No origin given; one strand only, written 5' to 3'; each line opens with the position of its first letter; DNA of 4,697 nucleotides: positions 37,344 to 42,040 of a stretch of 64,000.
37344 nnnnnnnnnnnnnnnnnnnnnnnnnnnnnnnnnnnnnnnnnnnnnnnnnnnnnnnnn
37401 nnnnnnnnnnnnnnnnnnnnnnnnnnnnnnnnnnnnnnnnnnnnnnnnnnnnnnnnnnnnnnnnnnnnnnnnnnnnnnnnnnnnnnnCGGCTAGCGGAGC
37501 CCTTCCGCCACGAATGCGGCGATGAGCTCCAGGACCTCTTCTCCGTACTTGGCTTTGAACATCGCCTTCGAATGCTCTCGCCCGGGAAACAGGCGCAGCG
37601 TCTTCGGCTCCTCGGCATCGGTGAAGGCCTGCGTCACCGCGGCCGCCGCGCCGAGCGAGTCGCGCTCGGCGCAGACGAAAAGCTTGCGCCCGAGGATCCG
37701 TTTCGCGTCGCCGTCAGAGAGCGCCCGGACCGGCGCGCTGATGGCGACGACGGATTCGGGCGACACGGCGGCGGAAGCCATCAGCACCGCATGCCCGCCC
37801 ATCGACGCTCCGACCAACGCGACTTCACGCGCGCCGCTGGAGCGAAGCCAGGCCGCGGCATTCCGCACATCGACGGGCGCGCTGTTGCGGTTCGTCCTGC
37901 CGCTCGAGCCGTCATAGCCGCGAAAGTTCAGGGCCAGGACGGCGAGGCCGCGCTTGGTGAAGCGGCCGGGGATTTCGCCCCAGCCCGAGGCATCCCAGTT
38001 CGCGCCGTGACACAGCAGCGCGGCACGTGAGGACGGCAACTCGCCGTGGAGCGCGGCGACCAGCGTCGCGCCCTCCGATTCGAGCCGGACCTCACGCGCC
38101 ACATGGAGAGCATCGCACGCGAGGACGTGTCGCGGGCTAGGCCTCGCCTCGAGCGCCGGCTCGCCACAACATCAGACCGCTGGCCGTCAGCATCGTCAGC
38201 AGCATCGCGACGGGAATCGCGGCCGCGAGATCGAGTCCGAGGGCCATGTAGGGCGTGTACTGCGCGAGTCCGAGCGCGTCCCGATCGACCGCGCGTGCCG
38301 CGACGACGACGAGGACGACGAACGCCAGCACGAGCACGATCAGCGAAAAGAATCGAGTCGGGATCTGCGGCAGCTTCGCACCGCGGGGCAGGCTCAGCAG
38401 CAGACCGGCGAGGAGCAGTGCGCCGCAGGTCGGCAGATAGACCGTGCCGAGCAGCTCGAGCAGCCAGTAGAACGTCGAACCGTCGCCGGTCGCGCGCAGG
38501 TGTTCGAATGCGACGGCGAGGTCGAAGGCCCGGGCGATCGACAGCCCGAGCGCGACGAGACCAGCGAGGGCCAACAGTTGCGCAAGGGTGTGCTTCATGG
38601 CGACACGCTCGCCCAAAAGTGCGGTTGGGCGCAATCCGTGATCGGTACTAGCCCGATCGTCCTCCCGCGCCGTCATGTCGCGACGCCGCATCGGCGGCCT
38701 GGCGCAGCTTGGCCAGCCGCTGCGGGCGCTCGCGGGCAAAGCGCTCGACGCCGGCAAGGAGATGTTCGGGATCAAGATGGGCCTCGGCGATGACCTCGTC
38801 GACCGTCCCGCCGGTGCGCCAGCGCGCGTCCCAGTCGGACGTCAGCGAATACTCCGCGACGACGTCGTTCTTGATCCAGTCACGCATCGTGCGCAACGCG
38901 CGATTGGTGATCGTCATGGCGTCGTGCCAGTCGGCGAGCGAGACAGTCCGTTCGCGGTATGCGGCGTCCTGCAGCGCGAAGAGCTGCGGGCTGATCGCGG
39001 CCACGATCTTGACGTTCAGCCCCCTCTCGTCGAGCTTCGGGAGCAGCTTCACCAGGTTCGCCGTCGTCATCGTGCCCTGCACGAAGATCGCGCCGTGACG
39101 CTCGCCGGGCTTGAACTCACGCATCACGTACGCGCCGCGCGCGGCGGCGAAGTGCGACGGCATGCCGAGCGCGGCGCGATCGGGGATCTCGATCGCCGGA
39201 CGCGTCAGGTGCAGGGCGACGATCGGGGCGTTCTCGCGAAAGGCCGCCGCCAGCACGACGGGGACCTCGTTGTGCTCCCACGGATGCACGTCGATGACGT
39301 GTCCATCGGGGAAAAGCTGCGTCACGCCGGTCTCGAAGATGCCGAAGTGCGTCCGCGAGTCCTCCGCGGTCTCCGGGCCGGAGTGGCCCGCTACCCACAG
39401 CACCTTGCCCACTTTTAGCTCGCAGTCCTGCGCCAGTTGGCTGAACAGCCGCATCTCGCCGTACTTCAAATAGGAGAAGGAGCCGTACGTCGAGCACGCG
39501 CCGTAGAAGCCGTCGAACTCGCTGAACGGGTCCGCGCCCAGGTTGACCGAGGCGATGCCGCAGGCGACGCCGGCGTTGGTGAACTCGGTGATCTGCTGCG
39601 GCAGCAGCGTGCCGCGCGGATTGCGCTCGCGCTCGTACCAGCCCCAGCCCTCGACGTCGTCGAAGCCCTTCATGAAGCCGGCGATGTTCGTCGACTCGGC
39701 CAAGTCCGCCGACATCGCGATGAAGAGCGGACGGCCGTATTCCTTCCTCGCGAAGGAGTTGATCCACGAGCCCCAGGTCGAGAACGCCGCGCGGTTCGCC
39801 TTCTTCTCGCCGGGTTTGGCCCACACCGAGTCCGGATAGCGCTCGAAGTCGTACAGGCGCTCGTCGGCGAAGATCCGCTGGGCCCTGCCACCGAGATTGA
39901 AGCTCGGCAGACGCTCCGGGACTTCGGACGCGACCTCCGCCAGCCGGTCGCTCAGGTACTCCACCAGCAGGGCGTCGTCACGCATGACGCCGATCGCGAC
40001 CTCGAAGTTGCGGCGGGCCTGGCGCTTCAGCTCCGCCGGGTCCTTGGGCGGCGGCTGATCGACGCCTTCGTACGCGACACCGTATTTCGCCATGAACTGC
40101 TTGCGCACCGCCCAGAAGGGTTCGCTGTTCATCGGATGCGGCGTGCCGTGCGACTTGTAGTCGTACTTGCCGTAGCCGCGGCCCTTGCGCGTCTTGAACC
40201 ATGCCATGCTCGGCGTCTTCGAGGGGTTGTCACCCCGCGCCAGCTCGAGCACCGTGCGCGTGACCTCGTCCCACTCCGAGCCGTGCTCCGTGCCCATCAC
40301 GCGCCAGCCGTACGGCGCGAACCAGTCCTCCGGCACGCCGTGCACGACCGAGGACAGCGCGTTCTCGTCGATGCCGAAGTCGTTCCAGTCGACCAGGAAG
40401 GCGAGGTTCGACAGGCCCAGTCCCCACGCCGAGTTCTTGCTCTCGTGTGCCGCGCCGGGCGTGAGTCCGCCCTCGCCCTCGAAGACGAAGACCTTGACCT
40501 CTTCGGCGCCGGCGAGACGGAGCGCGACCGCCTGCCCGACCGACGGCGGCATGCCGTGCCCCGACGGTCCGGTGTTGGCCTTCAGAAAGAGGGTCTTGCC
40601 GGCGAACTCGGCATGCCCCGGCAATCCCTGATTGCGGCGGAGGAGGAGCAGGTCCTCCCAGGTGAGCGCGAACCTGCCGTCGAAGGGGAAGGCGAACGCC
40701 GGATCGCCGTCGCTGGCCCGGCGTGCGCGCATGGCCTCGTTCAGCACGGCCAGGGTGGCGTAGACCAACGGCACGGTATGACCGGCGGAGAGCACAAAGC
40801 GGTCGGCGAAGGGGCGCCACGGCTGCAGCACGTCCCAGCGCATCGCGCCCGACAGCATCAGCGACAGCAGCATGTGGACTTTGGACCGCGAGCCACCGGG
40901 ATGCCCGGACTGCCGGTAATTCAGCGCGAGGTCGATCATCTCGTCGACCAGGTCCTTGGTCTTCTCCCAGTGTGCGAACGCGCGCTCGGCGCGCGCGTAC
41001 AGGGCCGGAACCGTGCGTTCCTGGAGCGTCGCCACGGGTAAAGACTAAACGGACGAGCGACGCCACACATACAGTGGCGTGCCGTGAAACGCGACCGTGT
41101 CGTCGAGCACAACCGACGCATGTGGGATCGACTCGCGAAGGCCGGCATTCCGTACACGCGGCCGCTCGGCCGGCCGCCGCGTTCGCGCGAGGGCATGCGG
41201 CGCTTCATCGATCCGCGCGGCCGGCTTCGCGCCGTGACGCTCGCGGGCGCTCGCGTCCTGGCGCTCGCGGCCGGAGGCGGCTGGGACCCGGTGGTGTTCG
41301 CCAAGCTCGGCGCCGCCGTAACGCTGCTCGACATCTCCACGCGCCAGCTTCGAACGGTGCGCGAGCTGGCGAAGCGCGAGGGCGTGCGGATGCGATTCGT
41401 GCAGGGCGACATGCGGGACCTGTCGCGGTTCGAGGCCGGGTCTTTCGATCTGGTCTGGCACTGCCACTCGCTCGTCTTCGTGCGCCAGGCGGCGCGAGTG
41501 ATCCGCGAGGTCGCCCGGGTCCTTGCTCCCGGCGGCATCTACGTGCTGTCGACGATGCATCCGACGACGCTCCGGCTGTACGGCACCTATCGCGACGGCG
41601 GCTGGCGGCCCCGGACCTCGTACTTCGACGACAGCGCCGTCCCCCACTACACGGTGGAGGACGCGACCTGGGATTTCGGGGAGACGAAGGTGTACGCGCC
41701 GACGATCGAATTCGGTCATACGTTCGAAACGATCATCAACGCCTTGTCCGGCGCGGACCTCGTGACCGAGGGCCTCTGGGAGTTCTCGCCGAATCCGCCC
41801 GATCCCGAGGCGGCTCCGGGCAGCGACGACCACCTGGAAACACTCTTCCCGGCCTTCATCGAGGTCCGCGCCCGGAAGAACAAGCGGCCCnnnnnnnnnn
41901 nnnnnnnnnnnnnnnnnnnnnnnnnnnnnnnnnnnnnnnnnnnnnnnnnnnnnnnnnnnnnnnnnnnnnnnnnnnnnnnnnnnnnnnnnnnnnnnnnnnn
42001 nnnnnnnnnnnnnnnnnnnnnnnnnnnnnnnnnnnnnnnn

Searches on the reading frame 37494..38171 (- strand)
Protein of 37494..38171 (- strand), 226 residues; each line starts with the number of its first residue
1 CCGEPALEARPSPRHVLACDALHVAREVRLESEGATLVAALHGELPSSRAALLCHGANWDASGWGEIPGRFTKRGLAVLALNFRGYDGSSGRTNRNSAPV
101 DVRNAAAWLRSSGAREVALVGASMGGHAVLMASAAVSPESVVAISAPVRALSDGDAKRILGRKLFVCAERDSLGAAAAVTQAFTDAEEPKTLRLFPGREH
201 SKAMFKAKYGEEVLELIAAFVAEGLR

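Call 60: search_protein_families(library=pfam, proteins=[window:37494-38171:-], max_evalue=0.001)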
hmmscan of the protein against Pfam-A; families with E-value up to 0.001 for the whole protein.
window:37494-38171:- (226 aa): 5 families
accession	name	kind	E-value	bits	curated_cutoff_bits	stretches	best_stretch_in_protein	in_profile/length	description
PF12697.13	Abhydrolase_6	-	5.9e-12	47.1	26.3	1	52-162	2-107/217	Alpha/beta hydrolase family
PF12146.15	Hydrolase_4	-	1.5e-07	31.4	27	1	50-148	6-110/239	Serine aminopeptidase, S33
PF00561.26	Abhydrolase_1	-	6.9e-07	29.6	25.8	1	52-141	4-94/245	alpha/beta hydrolase fold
PF20408.4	Abhydrolase_11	-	5.1e-05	23.5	27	1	52-206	6-171/193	Alpha/beta hydrolase domain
PF02129.25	Peptidase_S15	-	0.00029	21.1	23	1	60-187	46-164/262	X-Pro dipeptidyl-peptidase (S15 family)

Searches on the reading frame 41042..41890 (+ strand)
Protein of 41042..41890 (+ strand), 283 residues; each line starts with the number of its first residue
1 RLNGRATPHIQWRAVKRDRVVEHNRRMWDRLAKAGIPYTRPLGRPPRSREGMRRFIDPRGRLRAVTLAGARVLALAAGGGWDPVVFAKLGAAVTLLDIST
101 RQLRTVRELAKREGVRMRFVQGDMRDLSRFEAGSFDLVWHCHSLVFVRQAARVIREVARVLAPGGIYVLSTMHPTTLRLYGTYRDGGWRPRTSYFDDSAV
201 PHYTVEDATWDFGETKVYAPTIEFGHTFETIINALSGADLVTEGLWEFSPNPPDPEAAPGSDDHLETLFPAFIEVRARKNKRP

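Call 60: search_protein_families(library=pfam, proteins=[window:41042-41890:+], max_evalue=0.001)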
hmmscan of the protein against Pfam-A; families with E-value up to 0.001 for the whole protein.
window:41042-41890:+ (283 aa): 6 families
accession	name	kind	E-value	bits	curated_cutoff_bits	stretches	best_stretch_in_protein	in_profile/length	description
PF08241.18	Methyltransf_11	-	5.3e-20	72.3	21.2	1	74-168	2-94/95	Methyltransferase domain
PF13649.12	Methyltransf_25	-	1.4e-18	67.8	27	1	72-165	1-97/97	Methyltransferase domain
PF13847.12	Methyltransf_31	-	2.5e-12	47.2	27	1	69-173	4-113/145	Methyltransferase domain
PF08242.18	Methyltransf_12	-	1e-10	42.6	30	1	75-166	3-97/98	Methyltransferase domain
PF01209.24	Ubie_methyltran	-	1.7e-08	34.5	20.1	1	67-183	46-166/233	ubiE/COQ5 methyltransferase family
PF13489.12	Methyltransf_23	-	2.4e-06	27.8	27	1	54-174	8-121/164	Methyltransferase domain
